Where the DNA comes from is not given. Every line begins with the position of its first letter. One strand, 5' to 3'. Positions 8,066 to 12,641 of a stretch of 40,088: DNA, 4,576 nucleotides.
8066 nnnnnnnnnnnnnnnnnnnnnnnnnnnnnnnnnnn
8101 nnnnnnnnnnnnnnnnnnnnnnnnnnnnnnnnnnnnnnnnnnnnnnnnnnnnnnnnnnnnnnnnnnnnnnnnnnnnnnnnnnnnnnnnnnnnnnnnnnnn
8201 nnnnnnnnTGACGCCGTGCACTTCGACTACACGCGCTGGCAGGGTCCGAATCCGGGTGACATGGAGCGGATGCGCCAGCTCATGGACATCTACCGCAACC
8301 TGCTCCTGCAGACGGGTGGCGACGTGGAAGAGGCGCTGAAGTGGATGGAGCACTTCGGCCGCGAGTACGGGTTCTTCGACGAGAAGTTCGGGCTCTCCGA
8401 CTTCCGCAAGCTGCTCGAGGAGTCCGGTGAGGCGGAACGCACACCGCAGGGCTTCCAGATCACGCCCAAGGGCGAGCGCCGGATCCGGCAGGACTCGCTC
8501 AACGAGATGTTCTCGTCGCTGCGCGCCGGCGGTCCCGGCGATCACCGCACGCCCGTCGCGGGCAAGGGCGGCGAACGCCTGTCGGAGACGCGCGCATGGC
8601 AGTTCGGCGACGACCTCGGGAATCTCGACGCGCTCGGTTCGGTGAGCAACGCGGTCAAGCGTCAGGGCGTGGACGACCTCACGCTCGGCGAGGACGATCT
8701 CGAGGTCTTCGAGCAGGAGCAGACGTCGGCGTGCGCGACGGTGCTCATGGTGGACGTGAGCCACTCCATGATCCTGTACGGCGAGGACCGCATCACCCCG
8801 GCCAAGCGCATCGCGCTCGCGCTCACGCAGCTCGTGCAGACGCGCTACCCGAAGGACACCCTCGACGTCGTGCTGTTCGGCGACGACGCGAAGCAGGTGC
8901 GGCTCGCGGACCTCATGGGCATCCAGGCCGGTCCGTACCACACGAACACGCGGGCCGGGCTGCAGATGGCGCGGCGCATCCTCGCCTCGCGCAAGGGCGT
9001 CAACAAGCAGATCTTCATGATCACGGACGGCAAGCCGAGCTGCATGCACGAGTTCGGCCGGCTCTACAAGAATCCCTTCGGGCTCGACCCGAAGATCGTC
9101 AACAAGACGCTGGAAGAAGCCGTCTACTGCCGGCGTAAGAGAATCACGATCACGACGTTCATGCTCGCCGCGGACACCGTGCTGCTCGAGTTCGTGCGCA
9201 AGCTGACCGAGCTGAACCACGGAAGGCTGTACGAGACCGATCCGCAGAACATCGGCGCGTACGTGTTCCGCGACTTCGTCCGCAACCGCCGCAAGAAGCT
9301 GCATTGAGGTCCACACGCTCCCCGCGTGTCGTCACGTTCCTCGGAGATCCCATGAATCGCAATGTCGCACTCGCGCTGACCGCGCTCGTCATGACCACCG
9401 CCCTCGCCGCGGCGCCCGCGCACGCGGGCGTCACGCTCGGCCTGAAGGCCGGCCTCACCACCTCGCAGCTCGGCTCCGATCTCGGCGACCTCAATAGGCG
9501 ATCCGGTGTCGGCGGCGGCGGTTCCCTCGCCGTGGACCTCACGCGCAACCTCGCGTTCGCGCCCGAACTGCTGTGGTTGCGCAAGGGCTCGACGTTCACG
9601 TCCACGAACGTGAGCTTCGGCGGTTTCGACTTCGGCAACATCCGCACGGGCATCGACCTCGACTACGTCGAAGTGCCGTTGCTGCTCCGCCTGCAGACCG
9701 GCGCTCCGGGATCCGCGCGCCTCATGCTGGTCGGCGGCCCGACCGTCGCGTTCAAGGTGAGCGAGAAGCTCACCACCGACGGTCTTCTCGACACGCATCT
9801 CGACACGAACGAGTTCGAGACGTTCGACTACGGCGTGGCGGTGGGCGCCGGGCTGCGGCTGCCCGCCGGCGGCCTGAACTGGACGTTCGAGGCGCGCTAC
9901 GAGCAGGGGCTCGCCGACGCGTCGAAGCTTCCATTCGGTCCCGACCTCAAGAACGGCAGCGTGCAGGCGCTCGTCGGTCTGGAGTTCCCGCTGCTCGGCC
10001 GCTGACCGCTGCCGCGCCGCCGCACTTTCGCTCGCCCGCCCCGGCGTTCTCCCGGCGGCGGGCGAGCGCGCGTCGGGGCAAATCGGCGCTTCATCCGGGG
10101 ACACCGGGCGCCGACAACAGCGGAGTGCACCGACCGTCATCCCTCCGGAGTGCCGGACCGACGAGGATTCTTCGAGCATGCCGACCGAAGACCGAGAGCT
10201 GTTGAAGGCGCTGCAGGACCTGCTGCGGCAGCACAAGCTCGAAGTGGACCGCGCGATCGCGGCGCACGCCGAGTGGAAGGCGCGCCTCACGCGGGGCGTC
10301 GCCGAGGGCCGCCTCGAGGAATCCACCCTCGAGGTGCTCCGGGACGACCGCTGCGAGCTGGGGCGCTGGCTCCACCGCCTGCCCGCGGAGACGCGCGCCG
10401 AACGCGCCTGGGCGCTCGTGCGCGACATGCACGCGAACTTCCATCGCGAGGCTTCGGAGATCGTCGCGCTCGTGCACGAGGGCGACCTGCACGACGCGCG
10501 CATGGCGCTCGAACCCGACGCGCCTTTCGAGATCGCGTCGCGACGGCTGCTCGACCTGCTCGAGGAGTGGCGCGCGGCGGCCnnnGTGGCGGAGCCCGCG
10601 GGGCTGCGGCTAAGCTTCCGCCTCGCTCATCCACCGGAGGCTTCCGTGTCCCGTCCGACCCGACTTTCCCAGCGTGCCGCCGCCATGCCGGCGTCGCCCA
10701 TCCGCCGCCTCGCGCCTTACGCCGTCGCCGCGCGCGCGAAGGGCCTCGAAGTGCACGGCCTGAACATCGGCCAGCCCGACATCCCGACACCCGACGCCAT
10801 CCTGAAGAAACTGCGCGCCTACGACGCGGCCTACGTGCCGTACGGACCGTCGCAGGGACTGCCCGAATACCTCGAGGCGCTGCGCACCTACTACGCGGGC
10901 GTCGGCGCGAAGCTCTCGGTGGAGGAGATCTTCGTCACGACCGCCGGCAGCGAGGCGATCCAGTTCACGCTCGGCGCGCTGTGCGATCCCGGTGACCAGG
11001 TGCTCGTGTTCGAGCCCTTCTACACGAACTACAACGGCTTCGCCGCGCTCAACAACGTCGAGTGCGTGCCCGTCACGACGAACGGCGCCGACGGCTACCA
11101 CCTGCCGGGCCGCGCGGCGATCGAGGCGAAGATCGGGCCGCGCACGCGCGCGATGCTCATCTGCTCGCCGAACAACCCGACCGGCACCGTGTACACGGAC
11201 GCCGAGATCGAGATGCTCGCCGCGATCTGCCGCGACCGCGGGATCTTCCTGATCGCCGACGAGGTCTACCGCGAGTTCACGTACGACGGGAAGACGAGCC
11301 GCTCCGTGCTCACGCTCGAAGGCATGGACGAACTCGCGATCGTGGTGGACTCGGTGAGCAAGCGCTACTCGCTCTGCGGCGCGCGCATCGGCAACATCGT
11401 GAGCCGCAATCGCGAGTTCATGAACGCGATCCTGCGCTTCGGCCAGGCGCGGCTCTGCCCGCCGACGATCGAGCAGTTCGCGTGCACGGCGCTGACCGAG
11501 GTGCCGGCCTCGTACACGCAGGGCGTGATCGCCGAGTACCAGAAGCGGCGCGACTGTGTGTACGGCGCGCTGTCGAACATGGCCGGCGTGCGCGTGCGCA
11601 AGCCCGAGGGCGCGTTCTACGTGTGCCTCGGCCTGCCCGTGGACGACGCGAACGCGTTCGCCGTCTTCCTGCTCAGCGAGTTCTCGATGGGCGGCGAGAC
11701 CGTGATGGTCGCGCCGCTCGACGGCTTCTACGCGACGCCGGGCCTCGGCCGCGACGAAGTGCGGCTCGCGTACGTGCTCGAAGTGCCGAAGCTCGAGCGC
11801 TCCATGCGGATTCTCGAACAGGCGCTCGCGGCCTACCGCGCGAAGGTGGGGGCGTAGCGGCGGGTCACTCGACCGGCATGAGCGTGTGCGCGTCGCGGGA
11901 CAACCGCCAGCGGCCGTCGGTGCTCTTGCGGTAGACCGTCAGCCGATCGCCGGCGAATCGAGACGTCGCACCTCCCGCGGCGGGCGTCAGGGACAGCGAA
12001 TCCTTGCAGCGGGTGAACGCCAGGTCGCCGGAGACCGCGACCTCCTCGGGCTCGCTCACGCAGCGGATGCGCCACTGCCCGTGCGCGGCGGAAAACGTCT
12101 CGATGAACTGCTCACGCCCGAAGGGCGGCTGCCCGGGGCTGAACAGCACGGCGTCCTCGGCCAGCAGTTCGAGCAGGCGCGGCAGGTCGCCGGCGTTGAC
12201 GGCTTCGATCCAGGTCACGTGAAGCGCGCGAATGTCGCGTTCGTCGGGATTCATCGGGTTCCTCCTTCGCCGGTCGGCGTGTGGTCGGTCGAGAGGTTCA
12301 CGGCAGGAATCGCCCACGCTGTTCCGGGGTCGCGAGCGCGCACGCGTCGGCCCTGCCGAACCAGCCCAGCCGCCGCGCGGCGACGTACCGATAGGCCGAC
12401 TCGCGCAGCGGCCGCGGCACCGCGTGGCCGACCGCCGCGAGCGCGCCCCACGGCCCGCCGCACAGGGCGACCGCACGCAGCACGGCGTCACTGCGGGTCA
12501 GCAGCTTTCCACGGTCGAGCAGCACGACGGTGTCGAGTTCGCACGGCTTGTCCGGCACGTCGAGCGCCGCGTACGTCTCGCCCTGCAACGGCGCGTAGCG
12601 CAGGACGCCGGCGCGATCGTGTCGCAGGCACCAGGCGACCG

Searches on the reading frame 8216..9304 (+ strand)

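Call 14: search_protein_families(library=pfam, proteins=[window:8216-9304:+], max_evalue=0.001)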
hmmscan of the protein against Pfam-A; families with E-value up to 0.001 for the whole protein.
window:8216-9304:+ (363 aa): 1 family
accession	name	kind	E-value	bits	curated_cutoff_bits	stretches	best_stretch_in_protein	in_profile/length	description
PF13519.12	VWA_2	-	8.4e-10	39.7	27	1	175-273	1-107/107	von Willebrand factor type A domain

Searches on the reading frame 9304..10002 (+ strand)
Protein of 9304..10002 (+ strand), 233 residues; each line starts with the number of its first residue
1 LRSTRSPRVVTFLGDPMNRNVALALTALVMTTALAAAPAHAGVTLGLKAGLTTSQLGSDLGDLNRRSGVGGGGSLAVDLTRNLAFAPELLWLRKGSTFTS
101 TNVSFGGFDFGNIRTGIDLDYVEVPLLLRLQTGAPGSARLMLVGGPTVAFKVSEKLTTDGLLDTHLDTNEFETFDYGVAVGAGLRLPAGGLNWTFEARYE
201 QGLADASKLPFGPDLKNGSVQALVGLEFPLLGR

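Call 63: search_protein_families(library=pfam, proteins=[window:9304-10002:+], max_evalue=0.01)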
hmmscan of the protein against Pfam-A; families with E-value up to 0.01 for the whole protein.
window:9304-10002:+ (233 aa): 2 families
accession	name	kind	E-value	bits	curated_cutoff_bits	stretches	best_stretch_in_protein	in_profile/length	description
PF13568.12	OMP_b-brl_2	-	5.6e-22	79.1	27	1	40-206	10-173/175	Outer membrane protein beta-barrel domain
PF13505.12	OMP_b-brl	-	9.6e-14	52.4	28.7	1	28-228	3-175/175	Outer membrane protein beta-barrel domain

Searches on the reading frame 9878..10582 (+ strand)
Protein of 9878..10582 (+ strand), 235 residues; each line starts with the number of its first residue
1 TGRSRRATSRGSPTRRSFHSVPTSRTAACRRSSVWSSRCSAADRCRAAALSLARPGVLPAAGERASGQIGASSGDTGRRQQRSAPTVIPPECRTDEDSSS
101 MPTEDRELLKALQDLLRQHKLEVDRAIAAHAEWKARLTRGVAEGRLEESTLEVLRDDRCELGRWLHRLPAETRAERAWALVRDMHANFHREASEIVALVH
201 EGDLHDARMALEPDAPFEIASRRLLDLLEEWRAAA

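Call 14: search_protein_families(library=pfam, proteins=[window:9878-10582:+], max_evalue=0.001)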
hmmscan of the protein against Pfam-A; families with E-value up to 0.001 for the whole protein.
window:9878-10582:+ (235 aa): 1 family
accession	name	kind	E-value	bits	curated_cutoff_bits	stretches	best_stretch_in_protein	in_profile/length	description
PF13682.11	CZB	-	1.7e-09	38.3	29.4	1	130-196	1-64/64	Chemoreceptor zinc-binding domain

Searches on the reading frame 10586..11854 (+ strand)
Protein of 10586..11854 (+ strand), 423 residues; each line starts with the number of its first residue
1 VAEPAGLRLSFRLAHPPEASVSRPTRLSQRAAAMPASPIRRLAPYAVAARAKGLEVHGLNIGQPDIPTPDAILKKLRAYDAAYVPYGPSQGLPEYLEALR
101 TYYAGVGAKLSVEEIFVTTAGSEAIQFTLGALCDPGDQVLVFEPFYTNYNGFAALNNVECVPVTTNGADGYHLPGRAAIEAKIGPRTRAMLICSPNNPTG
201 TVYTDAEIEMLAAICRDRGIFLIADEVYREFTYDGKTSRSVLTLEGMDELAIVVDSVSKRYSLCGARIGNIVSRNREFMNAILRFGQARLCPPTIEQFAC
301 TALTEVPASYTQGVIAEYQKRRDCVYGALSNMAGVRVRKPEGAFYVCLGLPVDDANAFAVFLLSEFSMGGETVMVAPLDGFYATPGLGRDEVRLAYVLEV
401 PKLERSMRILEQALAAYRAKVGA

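Call 14: search_protein_families(library=pfam, proteins=[window:10586-11854:+], max_evalue=0.001)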
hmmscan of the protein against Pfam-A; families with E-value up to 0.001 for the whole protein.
window:10586-11854:+ (423 aa): 4 families
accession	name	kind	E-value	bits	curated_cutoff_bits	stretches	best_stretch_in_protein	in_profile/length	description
PF00155.27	Aminotran_1_2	-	1.9e-46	159.4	19.7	1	57-366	4-326/361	Aminotransferase class I and II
PF01053.26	Cys_Met_Meta_PP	-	3.2e-06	26.4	27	1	113-228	68-176/381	Cys/Met metabolism PLP-dependent enzyme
PF01041.23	DegT_DnrJ_EryC1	-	0.00047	19.9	19.8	1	108-225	35-145/360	DegT/DnrJ/EryC1/StrS aminotransferase family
PF00266.25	Aminotran_5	-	0.00078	19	21.5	0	112-227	61-177/371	Aminotransferase class-V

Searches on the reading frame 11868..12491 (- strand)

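Call 63: search_protein_families(library=pfam, proteins=[window:11868-12491:-], max_evalue=0.01)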
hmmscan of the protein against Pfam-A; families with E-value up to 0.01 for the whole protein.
window:11868-12491:- (208 aa): 4 families
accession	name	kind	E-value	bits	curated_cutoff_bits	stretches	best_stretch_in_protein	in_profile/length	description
PF14534.12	DUF4440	-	5.3e-18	65.9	25.2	1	87-197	1-107/107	Domain of unknown function (DUF4440)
PF12680.13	SnoaL_2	-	2.3e-11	44.7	27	1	94-196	4-100/102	SnoaL-like domain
PF13474.12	SnoaL_3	-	1.5e-09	38.7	22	1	87-198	1-112/121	SnoaL-like domain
PF13577.12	SnoaL_4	-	2.8e-07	31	24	1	83-199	5-124/126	SnoaL-like domain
